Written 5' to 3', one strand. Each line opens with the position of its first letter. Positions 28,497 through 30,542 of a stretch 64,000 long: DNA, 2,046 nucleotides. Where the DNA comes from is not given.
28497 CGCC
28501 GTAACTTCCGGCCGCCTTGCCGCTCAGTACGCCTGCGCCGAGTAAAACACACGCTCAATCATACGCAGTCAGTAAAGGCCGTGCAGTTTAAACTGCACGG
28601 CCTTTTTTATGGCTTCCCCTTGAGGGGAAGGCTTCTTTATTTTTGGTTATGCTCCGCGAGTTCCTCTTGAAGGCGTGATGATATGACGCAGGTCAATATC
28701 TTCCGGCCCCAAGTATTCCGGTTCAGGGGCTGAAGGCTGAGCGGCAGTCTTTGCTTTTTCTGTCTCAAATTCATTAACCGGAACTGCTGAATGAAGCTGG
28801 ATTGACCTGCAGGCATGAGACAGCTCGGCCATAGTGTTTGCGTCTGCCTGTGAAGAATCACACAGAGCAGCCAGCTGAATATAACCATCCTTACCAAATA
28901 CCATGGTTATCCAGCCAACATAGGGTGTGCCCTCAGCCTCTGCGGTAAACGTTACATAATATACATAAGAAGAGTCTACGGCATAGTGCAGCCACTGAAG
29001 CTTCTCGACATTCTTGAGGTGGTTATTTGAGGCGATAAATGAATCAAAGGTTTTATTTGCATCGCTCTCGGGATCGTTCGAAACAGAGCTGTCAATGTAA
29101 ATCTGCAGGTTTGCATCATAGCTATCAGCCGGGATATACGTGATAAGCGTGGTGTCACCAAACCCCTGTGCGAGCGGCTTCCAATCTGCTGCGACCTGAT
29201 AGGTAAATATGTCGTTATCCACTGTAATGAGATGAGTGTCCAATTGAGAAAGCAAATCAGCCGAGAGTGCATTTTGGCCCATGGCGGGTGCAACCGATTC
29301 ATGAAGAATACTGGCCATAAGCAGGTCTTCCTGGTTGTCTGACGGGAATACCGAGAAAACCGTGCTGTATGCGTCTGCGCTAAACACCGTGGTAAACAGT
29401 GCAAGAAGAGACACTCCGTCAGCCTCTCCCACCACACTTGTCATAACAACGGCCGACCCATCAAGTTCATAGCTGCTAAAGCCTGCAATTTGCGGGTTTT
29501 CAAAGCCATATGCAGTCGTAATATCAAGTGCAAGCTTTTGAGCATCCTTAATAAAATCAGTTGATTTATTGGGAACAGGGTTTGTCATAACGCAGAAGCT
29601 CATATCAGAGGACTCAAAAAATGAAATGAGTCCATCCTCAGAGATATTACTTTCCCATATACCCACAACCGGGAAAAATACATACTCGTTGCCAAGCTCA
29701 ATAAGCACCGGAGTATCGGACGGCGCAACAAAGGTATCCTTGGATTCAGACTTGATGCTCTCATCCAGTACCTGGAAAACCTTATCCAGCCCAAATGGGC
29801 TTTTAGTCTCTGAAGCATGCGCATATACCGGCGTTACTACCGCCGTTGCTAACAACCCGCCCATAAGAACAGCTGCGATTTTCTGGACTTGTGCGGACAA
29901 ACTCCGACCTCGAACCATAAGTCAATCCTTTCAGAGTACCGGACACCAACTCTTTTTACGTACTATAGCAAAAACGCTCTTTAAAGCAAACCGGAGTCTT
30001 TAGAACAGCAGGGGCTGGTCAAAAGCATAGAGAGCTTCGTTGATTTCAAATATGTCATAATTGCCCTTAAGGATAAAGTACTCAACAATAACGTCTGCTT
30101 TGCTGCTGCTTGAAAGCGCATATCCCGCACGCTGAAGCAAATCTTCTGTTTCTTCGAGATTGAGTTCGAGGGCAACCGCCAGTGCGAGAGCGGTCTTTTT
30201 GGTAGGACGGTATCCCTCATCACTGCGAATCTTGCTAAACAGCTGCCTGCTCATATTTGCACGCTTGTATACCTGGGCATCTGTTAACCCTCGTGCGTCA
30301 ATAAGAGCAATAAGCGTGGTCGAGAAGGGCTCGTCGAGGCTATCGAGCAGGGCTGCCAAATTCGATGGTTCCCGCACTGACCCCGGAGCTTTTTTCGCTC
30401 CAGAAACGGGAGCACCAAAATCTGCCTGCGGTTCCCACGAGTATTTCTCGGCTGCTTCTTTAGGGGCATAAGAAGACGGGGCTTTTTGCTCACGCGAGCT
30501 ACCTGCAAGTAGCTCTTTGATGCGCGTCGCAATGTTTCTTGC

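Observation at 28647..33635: Same-strand four-gene array: XRE-cupin regulator, AMP-forming acyl-CoA synthetase, macro-HTH protein, secreted protein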

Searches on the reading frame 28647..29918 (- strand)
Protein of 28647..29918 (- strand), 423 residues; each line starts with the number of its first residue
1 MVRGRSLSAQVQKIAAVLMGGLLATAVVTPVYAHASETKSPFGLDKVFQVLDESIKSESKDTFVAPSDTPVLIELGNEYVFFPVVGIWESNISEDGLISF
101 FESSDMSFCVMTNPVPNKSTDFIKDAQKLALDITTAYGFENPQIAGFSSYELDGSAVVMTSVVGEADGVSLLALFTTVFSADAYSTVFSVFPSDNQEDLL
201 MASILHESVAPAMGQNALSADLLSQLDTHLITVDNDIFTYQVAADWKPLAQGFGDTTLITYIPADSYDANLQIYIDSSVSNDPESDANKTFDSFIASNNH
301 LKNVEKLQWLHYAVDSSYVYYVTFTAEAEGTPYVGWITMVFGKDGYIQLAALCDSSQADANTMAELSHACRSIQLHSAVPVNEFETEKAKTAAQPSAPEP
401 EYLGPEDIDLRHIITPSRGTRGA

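Call 3: search_protein_families(library=pfam, proteins=[window:28647-29918:-], max_evalue=0.01)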
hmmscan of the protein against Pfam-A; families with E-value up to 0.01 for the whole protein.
window:28647-29918:- (423 aa): 0 families

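Call 4: search_protein_families(library=ncbifam, proteins=[window:28647-29918:-], max_evalue=0.01)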
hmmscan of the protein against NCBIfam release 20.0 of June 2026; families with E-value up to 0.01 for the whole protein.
window:28647-29918:- (423 aa): 0 families

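Call 29: search_protein_families(library=padloc, proteins=[window:28647-29918:-], max_evalue=0.01)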
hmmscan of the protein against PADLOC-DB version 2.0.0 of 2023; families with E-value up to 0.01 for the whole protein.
window:28647-29918:- (423 aa): 0 families

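Call 31: search_protein_representatives(protein=window:28647-29918:-)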
Query: 423 residues. Proteins with E-value up to 0.001 (for the whole library): 1; up to 1e-10: 1; up to 1e-30: 1. The best 1 are listed.
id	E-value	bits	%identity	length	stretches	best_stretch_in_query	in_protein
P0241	2.2e-276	932.4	100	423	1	1-423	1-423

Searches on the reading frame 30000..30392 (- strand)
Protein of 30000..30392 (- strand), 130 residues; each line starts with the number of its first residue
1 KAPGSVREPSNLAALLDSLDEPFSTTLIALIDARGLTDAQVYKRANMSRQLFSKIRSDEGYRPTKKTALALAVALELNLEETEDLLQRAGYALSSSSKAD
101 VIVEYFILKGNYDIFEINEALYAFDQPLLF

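Call 33: predict_structure(alignment_id=A2)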
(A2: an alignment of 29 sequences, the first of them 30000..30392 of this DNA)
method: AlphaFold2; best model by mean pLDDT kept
length: 130 residues; sequences in the alignment: 29
mean_pLDDT: 85.5   pTM: 0.76
mean pLDDT of the five models: 85.5, 85.0, 84.4, 83.8, 82.0
residues with pLDDT >= 90: 87; 70-90: 21; 50-70: 15; < 50: 7
segments of 3 or more residues with pLDDT < 50: 1-7
pLDDT, mean of each block of 10 residues (from residue 1): 44 64 88 94 95 92 93 95 91 91 95 92 78
secondary structure, 60 per line:
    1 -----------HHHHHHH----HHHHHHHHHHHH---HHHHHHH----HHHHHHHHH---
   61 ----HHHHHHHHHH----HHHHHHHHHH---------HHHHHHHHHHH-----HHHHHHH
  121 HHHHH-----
elements in order: H12-18 H23-34 H38-44 H49-57 H65-74 H79-88 H98-108 H114-125

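Call 35: fold_search(model_id=the predicted structure, library=pdb)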
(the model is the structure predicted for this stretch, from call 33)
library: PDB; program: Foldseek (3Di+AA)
matches with E <= 10: 396; with E <= 0.001: 0
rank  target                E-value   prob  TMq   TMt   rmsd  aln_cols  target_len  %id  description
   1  9a7f_A                2.5e-02  1.00  0.49  0.47   3.8        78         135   29  Integrative model of RGHR-DLDH1 by crosslinking MS and deep learning (released 2024-09-18)
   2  7t5u                  7.5e-02  1.00  0.42  0.77   2.0        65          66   28  Structure of E. coli MS115-1 CapH N-terminal domain (released 2022-09-14)
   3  6jq1_B                8.8e-02  1.00  0.44  0.44   2.1        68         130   25  Crystal Structure of DdrO from Deinococcus geothermalis (released 2019-08-28)
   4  6b9r_A                8.8e-02  1.00  0.43  0.14   3.9        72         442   22  Streptomyces albus HEPD with substrate 2-hydroxyethylphosphonate (2-HEP) and Fe(II) bound (released 2017-12-20)
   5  4i8t_B                1.0e-01  1.00  0.44  0.72   3.6        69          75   17  C.Esp1396I bound to a 19 base pair DNA duplex (released 2013-09-11)
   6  6jq1_A                1.2e-01  1.00  0.45  0.45   6.4        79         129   24  Crystal Structure of DdrO from Deinococcus geothermalis (released 2019-08-28)
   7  6rnz_A                1.3e-01  1.00  0.43  0.80   1.9        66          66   26  Crystal structure of the N-terminal HTH DNA-binding domain of the essential repressor DdrO from radiation-resistant De (released 2019-10-09)
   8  1y7y_B                1.3e-01  1.00  0.41  0.76   1.9        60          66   22  High-resolution crystal structure of the restriction-modification controller protein C.AhdI from Aeromonas hydrophila (released 2005-02-22)
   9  3g5g_N                1.3e-01  1.00  0.44  0.73   2.8        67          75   18  Crystal Structure of the Wild-Type Restriction-Modification Controller Protein C.Esp1396I (released 2009-08-25)
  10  6b9r_C                1.3e-01  1.00  0.43  0.14   4.1        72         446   22  Streptomyces albus HEPD with substrate 2-hydroxyethylphosphonate (2-HEP) and Fe(II) bound (released 2017-12-20)
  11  4i6u_C                1.4e-01  1.00  0.44  0.74   3.7        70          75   17  Crystal Structure of a Y37F mutant of the Restriction-Modification Controller Protein C.Esp1396I (released 2013-11-13)
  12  3op9                  1.5e-01  0.92  0.40  0.47   9.5       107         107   18  Crystal structure of transcriptional regulator from Listeria innocua (released 2010-09-15)
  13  3clc_A                1.6e-01  1.00  0.43  0.71   3.9        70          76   18  Crystal Structure of the Restriction-Modification Controller Protein C.Esp1396I Tetramer in Complex with its Natural 3 (released 2008-07-29)
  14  9u9g_B                1.6e-01  0.99  0.39  0.62   9.4        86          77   26  Crystal structure of antitoxin HipB from Pseudomonas fluorescens 2P24 (released 2026-04-01)
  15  3ufd_F                1.7e-01  1.00  0.44  0.72   2.4        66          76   20  C.Esp1396I bound to its highest affinity operator site OM (released 2012-07-11)
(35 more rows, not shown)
